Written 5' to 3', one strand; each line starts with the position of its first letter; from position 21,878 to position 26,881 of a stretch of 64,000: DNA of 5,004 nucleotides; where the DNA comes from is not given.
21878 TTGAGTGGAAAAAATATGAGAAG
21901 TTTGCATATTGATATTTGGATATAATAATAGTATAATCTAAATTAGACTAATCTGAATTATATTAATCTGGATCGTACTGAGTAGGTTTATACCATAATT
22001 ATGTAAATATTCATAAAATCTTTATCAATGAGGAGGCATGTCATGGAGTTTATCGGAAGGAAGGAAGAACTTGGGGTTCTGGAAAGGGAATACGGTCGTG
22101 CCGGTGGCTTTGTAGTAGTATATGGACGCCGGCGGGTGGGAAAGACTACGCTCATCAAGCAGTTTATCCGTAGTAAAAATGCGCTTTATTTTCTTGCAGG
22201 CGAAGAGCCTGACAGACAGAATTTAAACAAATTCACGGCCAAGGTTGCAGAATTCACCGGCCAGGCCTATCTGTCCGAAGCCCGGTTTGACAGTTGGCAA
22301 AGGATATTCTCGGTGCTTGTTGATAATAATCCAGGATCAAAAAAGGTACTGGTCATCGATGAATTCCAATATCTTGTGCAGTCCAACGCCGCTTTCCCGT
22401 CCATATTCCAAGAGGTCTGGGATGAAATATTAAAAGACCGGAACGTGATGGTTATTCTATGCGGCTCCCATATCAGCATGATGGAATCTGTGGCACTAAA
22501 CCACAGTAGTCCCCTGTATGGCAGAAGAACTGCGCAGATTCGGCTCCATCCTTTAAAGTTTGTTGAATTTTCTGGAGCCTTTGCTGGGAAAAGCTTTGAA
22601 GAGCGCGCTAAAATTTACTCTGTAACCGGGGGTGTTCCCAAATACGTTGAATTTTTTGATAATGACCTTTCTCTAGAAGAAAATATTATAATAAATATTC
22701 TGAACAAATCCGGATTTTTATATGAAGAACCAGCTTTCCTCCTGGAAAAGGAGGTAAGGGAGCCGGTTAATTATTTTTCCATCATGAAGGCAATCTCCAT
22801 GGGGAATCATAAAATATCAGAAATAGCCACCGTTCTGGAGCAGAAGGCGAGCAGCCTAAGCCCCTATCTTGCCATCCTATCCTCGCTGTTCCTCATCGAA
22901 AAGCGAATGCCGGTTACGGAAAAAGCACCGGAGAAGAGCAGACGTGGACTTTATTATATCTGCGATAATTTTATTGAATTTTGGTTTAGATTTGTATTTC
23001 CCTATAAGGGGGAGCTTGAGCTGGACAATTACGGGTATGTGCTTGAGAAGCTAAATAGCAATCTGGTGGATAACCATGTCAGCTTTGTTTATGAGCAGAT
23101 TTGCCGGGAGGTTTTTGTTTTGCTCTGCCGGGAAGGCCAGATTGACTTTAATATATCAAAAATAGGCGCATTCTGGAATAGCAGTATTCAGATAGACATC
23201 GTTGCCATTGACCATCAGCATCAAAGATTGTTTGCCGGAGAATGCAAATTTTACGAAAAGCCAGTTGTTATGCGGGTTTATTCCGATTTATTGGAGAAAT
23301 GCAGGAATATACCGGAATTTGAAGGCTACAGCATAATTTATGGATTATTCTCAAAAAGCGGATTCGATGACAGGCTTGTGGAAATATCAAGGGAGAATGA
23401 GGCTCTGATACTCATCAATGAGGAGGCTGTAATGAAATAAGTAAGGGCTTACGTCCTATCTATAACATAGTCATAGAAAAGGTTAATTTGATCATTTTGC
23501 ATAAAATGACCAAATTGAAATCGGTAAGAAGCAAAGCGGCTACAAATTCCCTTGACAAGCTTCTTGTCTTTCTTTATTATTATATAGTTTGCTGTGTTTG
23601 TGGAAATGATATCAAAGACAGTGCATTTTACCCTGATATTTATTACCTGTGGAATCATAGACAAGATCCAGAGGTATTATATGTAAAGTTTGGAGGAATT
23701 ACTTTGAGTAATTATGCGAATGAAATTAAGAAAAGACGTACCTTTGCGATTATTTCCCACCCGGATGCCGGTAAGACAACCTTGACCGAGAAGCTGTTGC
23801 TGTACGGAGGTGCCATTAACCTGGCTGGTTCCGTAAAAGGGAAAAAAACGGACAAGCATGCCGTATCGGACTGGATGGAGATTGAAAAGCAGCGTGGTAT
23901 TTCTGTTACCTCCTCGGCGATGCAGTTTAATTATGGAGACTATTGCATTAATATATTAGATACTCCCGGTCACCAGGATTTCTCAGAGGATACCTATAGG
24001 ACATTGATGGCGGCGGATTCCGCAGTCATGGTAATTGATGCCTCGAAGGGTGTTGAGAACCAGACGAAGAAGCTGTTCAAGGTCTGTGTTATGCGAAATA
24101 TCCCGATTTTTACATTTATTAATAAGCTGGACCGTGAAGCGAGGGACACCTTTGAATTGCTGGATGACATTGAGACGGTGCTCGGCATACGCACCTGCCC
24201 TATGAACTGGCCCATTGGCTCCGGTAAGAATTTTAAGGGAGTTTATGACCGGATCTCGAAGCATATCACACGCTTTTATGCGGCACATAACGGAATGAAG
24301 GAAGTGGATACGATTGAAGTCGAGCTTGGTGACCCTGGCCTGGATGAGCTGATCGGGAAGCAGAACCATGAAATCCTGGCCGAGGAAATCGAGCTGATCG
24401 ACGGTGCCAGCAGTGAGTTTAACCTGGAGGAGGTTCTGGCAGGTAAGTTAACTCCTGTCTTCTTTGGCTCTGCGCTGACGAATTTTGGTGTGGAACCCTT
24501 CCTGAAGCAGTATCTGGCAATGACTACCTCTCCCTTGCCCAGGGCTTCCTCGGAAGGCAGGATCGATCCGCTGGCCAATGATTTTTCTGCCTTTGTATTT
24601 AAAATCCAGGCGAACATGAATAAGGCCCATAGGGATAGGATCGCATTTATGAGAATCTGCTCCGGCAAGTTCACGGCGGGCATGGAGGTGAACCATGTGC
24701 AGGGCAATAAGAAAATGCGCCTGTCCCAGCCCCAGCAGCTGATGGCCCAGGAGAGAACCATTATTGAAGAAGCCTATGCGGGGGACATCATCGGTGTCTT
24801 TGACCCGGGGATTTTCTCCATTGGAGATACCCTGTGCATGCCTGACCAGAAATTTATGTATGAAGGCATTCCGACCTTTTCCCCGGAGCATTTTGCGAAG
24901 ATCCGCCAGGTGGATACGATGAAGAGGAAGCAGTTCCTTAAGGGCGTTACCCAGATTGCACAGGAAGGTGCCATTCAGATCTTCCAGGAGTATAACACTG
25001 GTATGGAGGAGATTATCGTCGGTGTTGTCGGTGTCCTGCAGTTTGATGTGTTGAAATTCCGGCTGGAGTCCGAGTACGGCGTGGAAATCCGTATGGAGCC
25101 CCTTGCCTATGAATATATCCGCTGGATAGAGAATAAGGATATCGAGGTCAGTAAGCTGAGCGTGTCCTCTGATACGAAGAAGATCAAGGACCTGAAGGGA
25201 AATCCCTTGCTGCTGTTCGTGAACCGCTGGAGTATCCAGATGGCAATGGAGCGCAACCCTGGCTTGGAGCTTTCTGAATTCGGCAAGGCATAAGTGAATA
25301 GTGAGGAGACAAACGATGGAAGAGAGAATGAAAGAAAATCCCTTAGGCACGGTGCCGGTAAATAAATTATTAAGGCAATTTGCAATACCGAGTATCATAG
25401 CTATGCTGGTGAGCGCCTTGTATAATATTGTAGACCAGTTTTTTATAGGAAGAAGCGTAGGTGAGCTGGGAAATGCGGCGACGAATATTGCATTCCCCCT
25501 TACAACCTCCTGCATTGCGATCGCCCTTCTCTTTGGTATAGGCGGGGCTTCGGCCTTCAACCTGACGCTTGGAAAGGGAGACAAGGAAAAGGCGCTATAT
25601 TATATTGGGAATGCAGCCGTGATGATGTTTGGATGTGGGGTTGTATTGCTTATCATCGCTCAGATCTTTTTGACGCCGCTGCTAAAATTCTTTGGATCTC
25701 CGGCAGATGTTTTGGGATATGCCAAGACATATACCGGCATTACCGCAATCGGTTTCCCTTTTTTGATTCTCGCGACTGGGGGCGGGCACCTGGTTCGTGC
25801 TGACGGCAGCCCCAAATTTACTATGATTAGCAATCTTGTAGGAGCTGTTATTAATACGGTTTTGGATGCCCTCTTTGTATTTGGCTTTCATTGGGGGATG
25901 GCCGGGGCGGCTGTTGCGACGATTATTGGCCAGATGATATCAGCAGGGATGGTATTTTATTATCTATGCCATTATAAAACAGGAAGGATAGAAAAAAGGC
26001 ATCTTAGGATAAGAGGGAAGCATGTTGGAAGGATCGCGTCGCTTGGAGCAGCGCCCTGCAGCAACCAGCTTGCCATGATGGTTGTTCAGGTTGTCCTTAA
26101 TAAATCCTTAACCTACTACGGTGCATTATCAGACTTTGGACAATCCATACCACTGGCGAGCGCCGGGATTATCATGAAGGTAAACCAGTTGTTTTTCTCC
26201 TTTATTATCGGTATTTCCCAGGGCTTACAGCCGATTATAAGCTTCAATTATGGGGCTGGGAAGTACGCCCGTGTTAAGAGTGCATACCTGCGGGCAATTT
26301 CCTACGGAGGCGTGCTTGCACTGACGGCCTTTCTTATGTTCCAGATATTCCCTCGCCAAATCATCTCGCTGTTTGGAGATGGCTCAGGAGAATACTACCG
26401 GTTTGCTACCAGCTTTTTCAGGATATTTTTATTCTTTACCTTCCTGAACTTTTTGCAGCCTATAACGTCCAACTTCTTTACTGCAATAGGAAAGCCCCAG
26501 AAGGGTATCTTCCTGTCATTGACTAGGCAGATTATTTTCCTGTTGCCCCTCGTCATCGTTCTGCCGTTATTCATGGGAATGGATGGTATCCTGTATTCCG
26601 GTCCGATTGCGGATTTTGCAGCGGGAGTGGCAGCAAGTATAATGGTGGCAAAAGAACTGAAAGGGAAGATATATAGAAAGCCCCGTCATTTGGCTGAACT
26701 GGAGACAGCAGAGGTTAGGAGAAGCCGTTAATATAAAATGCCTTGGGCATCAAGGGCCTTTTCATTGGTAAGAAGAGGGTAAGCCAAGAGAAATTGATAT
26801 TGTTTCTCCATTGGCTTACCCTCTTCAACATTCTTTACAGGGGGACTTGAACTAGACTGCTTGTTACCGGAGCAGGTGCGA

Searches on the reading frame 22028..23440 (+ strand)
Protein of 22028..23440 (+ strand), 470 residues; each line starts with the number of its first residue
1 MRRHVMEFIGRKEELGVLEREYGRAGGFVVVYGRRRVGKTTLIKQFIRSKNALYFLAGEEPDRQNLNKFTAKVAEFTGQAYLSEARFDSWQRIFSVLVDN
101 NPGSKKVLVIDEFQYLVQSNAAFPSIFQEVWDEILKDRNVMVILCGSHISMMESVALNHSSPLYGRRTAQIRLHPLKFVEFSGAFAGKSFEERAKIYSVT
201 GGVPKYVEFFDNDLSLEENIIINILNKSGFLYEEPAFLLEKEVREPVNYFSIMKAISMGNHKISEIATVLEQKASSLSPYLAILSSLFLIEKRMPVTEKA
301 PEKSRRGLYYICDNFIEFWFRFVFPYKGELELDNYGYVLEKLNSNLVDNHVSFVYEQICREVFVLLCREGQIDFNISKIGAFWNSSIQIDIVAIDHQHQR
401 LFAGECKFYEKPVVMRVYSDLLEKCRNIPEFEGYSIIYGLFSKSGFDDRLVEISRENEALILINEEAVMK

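Call 12: search_protein_families(library=pfam, proteins=[window:22028-23440:+], max_evalue=0.00001)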
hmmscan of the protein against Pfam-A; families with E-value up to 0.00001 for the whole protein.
window:22028-23440:+ (470 aa): 5 families
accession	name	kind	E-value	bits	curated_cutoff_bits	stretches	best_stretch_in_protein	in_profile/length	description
PF01637.24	ATPase_2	-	2.4e-25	90.1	33.2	1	8-208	1-223/225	ATPase domain predominantly from Archaea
PF03008.20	DUF234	-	1.3e-22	80.5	22.5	1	319-410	1-91/100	Archaea bacterial proteins of unknown function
PF13173.12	AAA_14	-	4.4e-14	53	27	1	28-181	4-128/129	AAA domain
PF13401.12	AAA_22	-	1.6e-09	38.6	27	1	26-148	5-124/130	AAA domain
PF13191.12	AAA_16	-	8.8e-06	26.8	32.6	0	7-99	1-103/167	AAA ATPase domain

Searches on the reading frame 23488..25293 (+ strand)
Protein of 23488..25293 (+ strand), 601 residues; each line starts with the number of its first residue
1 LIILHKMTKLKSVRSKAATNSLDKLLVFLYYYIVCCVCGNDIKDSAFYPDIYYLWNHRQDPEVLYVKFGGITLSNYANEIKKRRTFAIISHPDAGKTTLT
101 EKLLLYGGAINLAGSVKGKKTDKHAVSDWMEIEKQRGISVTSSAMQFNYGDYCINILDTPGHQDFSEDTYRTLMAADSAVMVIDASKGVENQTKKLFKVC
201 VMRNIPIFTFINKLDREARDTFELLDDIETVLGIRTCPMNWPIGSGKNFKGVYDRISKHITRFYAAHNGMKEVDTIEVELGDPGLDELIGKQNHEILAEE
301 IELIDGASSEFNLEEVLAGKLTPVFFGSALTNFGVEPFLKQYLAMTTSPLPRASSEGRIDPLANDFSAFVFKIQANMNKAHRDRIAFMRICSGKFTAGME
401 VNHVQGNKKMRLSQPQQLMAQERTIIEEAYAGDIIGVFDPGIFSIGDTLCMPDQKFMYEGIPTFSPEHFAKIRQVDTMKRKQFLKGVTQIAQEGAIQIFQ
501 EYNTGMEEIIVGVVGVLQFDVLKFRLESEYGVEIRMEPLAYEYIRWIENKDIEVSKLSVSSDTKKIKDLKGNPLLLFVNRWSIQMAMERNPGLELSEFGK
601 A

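Call 12: search_protein_families(library=pfam, proteins=[window:23488-25293:+], max_evalue=0.00001)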
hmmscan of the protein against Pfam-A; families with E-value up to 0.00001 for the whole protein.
window:23488-25293:+ (601 aa): 5 families
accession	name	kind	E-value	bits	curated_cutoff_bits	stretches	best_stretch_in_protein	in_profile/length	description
PF00009.33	GTP_EFTU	-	4.7e-52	176.7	26.5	1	81-344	1-184/188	Elongation factor Tu GTP binding domain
PF16658.11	RF3_C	-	5.8e-48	162.5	40.1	1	458-586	1-131/132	Class II release factor RF3, C-terminal domain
PF22042.2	EF-G_D2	-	2.7e-26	91.9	27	1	366-450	2-82/84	Elongation factor G domain 2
PF03144.31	GTP_EFTU_D2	-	1.8e-09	38.3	30.3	1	384-450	2-73/73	Elongation factor Tu domain 2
PF01926.29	MMR_HSR1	-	2e-06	28.3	21.9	1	86-213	2-113/113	50S ribosome-binding GTPase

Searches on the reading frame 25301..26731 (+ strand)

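Call 12: search_protein_families(library=pfam, proteins=[window:25301-26731:+], max_evalue=0.00001)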
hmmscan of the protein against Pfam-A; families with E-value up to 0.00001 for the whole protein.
window:25301-26731:+ (476 aa): 1 family
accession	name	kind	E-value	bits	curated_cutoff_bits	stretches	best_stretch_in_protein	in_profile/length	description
PF01554.23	MatE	-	9.4e-38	129.9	24.9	2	30-190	1-160/161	MatE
